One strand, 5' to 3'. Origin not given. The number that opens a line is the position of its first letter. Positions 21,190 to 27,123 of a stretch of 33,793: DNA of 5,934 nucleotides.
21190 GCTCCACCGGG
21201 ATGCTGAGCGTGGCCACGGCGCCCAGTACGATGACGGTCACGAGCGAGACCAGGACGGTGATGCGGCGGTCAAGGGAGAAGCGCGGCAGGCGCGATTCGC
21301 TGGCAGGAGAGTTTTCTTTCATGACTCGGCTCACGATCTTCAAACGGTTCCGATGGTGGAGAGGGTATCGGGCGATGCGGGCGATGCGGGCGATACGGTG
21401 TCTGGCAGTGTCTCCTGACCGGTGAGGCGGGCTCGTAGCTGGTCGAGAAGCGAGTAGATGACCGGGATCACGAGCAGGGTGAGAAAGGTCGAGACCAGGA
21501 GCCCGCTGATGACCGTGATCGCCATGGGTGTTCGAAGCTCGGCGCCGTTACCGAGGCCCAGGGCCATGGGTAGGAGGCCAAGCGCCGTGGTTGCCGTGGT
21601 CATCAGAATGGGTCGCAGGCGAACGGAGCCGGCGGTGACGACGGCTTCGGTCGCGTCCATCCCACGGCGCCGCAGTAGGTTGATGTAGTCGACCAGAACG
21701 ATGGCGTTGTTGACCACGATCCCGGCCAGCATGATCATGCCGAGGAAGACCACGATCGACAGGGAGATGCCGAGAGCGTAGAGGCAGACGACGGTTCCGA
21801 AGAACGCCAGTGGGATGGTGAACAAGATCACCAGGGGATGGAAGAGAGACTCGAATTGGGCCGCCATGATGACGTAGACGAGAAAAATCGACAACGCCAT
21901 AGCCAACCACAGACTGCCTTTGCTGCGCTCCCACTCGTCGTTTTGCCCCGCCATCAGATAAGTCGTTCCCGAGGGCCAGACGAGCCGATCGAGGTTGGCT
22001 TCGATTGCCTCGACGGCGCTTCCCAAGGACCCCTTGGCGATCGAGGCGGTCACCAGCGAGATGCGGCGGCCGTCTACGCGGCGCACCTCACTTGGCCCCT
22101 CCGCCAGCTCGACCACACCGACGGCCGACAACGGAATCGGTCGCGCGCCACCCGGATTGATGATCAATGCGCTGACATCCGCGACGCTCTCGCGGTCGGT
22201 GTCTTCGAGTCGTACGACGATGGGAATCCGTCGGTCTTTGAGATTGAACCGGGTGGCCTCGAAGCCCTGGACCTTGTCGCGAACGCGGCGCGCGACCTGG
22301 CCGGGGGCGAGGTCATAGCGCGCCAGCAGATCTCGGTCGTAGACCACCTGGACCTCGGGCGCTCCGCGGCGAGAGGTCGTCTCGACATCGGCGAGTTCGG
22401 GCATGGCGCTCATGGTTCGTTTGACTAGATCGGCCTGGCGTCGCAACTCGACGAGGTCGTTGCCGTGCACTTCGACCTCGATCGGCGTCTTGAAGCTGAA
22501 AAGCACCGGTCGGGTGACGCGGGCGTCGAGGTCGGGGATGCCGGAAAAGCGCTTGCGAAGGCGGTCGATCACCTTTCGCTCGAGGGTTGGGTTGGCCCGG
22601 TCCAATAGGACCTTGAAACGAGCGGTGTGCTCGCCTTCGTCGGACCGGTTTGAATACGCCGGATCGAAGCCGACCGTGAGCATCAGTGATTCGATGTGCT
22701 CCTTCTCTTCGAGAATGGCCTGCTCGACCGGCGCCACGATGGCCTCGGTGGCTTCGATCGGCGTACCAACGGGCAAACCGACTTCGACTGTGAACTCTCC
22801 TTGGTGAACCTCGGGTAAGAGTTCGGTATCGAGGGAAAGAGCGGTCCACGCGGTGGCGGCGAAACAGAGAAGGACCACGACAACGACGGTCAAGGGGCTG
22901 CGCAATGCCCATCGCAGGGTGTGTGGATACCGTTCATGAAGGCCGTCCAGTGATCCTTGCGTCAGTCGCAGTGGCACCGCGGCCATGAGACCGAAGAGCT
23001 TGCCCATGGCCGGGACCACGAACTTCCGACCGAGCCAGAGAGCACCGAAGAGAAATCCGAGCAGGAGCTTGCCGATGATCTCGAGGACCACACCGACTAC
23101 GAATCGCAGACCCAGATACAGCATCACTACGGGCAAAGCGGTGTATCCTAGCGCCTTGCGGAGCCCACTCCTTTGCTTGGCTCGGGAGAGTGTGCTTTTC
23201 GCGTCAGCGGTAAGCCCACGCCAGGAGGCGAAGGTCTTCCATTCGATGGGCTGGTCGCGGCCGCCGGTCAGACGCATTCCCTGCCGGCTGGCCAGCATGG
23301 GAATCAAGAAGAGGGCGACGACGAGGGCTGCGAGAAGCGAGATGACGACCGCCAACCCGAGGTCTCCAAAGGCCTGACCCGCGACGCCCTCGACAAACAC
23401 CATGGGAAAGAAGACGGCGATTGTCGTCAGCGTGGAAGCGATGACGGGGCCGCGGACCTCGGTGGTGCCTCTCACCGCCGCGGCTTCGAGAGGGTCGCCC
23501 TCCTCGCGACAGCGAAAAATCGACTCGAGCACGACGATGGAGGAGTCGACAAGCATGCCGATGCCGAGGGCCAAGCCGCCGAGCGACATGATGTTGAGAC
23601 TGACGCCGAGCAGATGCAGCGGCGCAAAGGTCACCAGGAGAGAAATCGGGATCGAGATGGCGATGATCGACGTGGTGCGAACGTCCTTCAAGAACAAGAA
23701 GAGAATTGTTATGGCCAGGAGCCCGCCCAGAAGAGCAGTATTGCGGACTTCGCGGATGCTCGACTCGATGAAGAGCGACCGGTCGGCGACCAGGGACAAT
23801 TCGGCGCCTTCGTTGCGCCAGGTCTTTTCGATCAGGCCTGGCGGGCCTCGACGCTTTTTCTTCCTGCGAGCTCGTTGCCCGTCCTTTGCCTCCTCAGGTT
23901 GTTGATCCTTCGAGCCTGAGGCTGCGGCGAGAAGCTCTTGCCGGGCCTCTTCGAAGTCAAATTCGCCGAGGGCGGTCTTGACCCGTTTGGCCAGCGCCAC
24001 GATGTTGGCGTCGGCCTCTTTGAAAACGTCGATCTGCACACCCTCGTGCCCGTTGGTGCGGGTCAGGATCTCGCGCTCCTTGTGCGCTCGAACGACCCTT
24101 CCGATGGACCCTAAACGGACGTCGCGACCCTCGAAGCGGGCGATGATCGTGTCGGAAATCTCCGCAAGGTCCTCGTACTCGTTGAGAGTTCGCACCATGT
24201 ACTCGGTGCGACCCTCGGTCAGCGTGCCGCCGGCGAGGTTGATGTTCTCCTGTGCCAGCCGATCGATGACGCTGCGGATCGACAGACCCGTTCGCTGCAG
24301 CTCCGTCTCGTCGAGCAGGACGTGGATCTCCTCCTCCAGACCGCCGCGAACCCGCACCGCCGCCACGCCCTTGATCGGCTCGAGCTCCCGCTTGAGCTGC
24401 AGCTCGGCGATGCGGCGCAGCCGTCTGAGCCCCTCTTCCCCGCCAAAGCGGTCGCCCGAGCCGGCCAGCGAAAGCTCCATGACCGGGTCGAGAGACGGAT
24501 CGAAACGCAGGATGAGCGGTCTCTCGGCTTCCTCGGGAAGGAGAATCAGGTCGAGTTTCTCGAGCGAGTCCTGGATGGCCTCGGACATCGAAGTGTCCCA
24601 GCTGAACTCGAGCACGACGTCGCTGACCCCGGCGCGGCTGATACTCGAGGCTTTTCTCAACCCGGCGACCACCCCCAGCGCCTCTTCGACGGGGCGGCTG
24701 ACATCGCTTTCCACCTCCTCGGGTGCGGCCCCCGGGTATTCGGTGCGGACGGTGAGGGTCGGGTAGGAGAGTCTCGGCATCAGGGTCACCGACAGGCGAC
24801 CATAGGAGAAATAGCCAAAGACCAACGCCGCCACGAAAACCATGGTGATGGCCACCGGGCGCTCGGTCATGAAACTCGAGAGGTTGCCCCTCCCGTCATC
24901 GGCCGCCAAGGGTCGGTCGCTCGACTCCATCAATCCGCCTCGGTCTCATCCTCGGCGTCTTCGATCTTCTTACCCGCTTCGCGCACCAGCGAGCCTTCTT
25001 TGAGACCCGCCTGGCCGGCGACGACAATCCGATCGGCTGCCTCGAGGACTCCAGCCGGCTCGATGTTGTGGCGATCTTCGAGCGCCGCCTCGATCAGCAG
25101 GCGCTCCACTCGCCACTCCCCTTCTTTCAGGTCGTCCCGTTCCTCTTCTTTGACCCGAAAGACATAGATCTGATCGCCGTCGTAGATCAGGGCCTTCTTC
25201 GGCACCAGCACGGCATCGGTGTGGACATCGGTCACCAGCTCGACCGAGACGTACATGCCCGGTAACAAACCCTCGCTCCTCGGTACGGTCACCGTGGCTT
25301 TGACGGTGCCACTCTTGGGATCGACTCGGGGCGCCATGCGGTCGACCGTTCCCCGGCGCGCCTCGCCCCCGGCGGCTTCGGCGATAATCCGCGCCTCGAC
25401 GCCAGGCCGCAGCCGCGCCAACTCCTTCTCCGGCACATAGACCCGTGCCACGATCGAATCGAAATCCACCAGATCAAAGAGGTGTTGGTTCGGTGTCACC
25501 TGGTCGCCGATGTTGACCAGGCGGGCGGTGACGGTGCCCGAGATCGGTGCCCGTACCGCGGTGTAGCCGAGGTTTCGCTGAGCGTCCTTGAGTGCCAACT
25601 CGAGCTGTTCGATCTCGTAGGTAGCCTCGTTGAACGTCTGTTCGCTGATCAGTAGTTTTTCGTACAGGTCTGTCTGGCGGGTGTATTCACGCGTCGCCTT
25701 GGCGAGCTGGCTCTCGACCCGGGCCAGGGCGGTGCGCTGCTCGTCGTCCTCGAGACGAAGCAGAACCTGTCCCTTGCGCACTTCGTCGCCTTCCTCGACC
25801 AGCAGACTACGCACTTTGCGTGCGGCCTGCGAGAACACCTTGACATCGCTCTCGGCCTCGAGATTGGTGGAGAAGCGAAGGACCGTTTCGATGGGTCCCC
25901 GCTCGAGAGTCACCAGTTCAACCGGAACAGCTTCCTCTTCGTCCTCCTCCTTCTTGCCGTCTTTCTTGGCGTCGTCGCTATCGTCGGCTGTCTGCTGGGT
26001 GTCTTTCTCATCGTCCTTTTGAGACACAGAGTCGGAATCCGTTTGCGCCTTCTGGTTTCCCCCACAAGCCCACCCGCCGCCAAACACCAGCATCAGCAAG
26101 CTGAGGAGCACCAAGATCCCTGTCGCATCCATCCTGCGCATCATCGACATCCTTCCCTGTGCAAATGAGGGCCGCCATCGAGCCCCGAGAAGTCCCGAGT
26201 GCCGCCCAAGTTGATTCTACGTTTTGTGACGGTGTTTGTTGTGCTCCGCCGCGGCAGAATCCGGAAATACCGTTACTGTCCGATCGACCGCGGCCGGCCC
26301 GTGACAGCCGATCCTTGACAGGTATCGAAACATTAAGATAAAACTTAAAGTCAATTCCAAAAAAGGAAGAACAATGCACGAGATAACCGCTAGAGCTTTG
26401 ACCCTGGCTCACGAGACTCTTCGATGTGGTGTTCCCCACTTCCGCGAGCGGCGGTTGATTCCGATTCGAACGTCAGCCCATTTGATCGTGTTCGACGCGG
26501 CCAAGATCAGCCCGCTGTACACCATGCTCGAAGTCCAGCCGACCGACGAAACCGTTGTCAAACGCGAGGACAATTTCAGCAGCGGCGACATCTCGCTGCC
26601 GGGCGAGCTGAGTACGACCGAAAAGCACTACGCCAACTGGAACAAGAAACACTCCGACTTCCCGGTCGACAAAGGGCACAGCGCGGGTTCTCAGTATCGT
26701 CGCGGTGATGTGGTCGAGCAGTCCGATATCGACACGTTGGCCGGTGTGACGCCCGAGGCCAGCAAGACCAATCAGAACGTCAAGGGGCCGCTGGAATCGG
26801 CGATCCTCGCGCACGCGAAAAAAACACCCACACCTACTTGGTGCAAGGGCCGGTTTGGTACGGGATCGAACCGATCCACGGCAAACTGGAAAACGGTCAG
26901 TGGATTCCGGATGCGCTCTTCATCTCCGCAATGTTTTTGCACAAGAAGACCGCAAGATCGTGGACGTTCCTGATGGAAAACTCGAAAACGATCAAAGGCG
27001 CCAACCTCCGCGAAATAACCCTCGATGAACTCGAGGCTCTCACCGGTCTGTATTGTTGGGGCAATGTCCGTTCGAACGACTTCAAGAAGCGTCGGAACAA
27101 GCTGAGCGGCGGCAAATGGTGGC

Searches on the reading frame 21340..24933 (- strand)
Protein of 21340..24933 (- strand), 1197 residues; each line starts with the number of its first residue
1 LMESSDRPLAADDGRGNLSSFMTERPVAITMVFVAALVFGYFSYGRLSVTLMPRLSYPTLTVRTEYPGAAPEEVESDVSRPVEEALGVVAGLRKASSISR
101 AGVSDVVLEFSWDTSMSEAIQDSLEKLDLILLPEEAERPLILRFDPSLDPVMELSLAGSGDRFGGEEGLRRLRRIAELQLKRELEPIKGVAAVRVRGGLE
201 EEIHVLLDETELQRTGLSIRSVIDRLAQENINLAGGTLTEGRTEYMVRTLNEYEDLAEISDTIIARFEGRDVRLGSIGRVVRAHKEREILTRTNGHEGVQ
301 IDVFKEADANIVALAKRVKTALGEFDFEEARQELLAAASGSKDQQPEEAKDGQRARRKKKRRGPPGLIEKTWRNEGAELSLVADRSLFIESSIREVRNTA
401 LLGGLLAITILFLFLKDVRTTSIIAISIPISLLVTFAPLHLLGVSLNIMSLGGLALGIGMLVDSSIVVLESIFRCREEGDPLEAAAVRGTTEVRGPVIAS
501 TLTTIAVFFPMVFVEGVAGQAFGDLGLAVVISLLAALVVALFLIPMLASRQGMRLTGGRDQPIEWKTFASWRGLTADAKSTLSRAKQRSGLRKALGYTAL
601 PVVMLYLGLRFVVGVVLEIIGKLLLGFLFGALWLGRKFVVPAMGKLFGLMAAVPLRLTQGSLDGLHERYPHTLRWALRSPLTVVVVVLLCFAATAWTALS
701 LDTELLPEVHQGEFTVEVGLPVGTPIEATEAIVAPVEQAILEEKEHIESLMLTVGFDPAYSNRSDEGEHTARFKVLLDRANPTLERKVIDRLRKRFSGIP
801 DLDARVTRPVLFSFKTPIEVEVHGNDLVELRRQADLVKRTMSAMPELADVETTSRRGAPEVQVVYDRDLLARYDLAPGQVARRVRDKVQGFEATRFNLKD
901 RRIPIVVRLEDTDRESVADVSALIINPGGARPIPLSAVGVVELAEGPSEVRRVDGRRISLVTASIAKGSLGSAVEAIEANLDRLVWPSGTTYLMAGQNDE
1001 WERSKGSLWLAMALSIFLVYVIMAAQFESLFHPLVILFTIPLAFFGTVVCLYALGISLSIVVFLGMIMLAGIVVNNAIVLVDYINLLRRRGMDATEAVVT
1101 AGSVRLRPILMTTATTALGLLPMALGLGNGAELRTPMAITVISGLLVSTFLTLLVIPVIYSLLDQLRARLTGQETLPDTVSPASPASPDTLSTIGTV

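Call 10: search_protein_families(library=pfam, proteins=[window:21340-24933:-], max_evalue=0.001)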
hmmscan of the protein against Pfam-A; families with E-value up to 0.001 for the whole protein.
window:21340-24933:- (1197 aa): 2 families
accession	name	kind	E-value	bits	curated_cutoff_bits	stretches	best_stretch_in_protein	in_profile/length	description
PF00873.25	ACR_tran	-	3.1e-234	780.4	28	3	662-1163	509-1020/1021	AcrB/AcrD/AcrF family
PF03176.21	MMPL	-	1.5e-07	31.2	20.5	1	972-1163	105-302/333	MMPL family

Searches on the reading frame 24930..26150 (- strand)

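Call 10: search_protein_families(library=pfam, proteins=[window:24930-26150:-], max_evalue=0.001)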
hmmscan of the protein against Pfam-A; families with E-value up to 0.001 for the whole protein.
window:24930-26150:- (406 aa): 4 families
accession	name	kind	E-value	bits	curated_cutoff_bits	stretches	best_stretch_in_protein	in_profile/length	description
PF16576.10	HlyD_D23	-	5.9e-22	78.5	30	1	104-301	21-214/214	Barrel-sandwich domain of CusB or HlyD membrane-fusion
PF13437.12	HlyD_3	-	8.6e-21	75.1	22.2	1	199-298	2-106/106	HlyD family secretion protein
PF13533.13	Biotin_lipoyl_2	-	3.6e-08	33.5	29.8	1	103-134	1-32/32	Biotin-lipoyl like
PF00364.28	Biotin_lipoyl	-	0.00015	22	22.1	0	113-136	16-39/73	Biotin-requiring enzyme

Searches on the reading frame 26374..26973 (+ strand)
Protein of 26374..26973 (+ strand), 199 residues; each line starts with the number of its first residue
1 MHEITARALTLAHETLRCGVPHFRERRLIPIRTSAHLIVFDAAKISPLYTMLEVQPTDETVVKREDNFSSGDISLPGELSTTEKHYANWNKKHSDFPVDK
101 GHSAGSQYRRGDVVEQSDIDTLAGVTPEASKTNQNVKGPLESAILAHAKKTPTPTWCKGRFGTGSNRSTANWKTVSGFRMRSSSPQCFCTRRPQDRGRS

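Call 10: search_protein_families(library=pfam, proteins=[window:26374-26973:+], max_evalue=0.001)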
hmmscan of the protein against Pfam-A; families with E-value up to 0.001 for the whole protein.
window:26374-26973:+ (199 aa): 1 family
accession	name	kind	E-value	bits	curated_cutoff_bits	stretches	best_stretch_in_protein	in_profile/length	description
PF01223.29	Endonuclease_NS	-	0.00028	21.1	23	1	37-155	25-139/223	DNA/RNA non-specific endonuclease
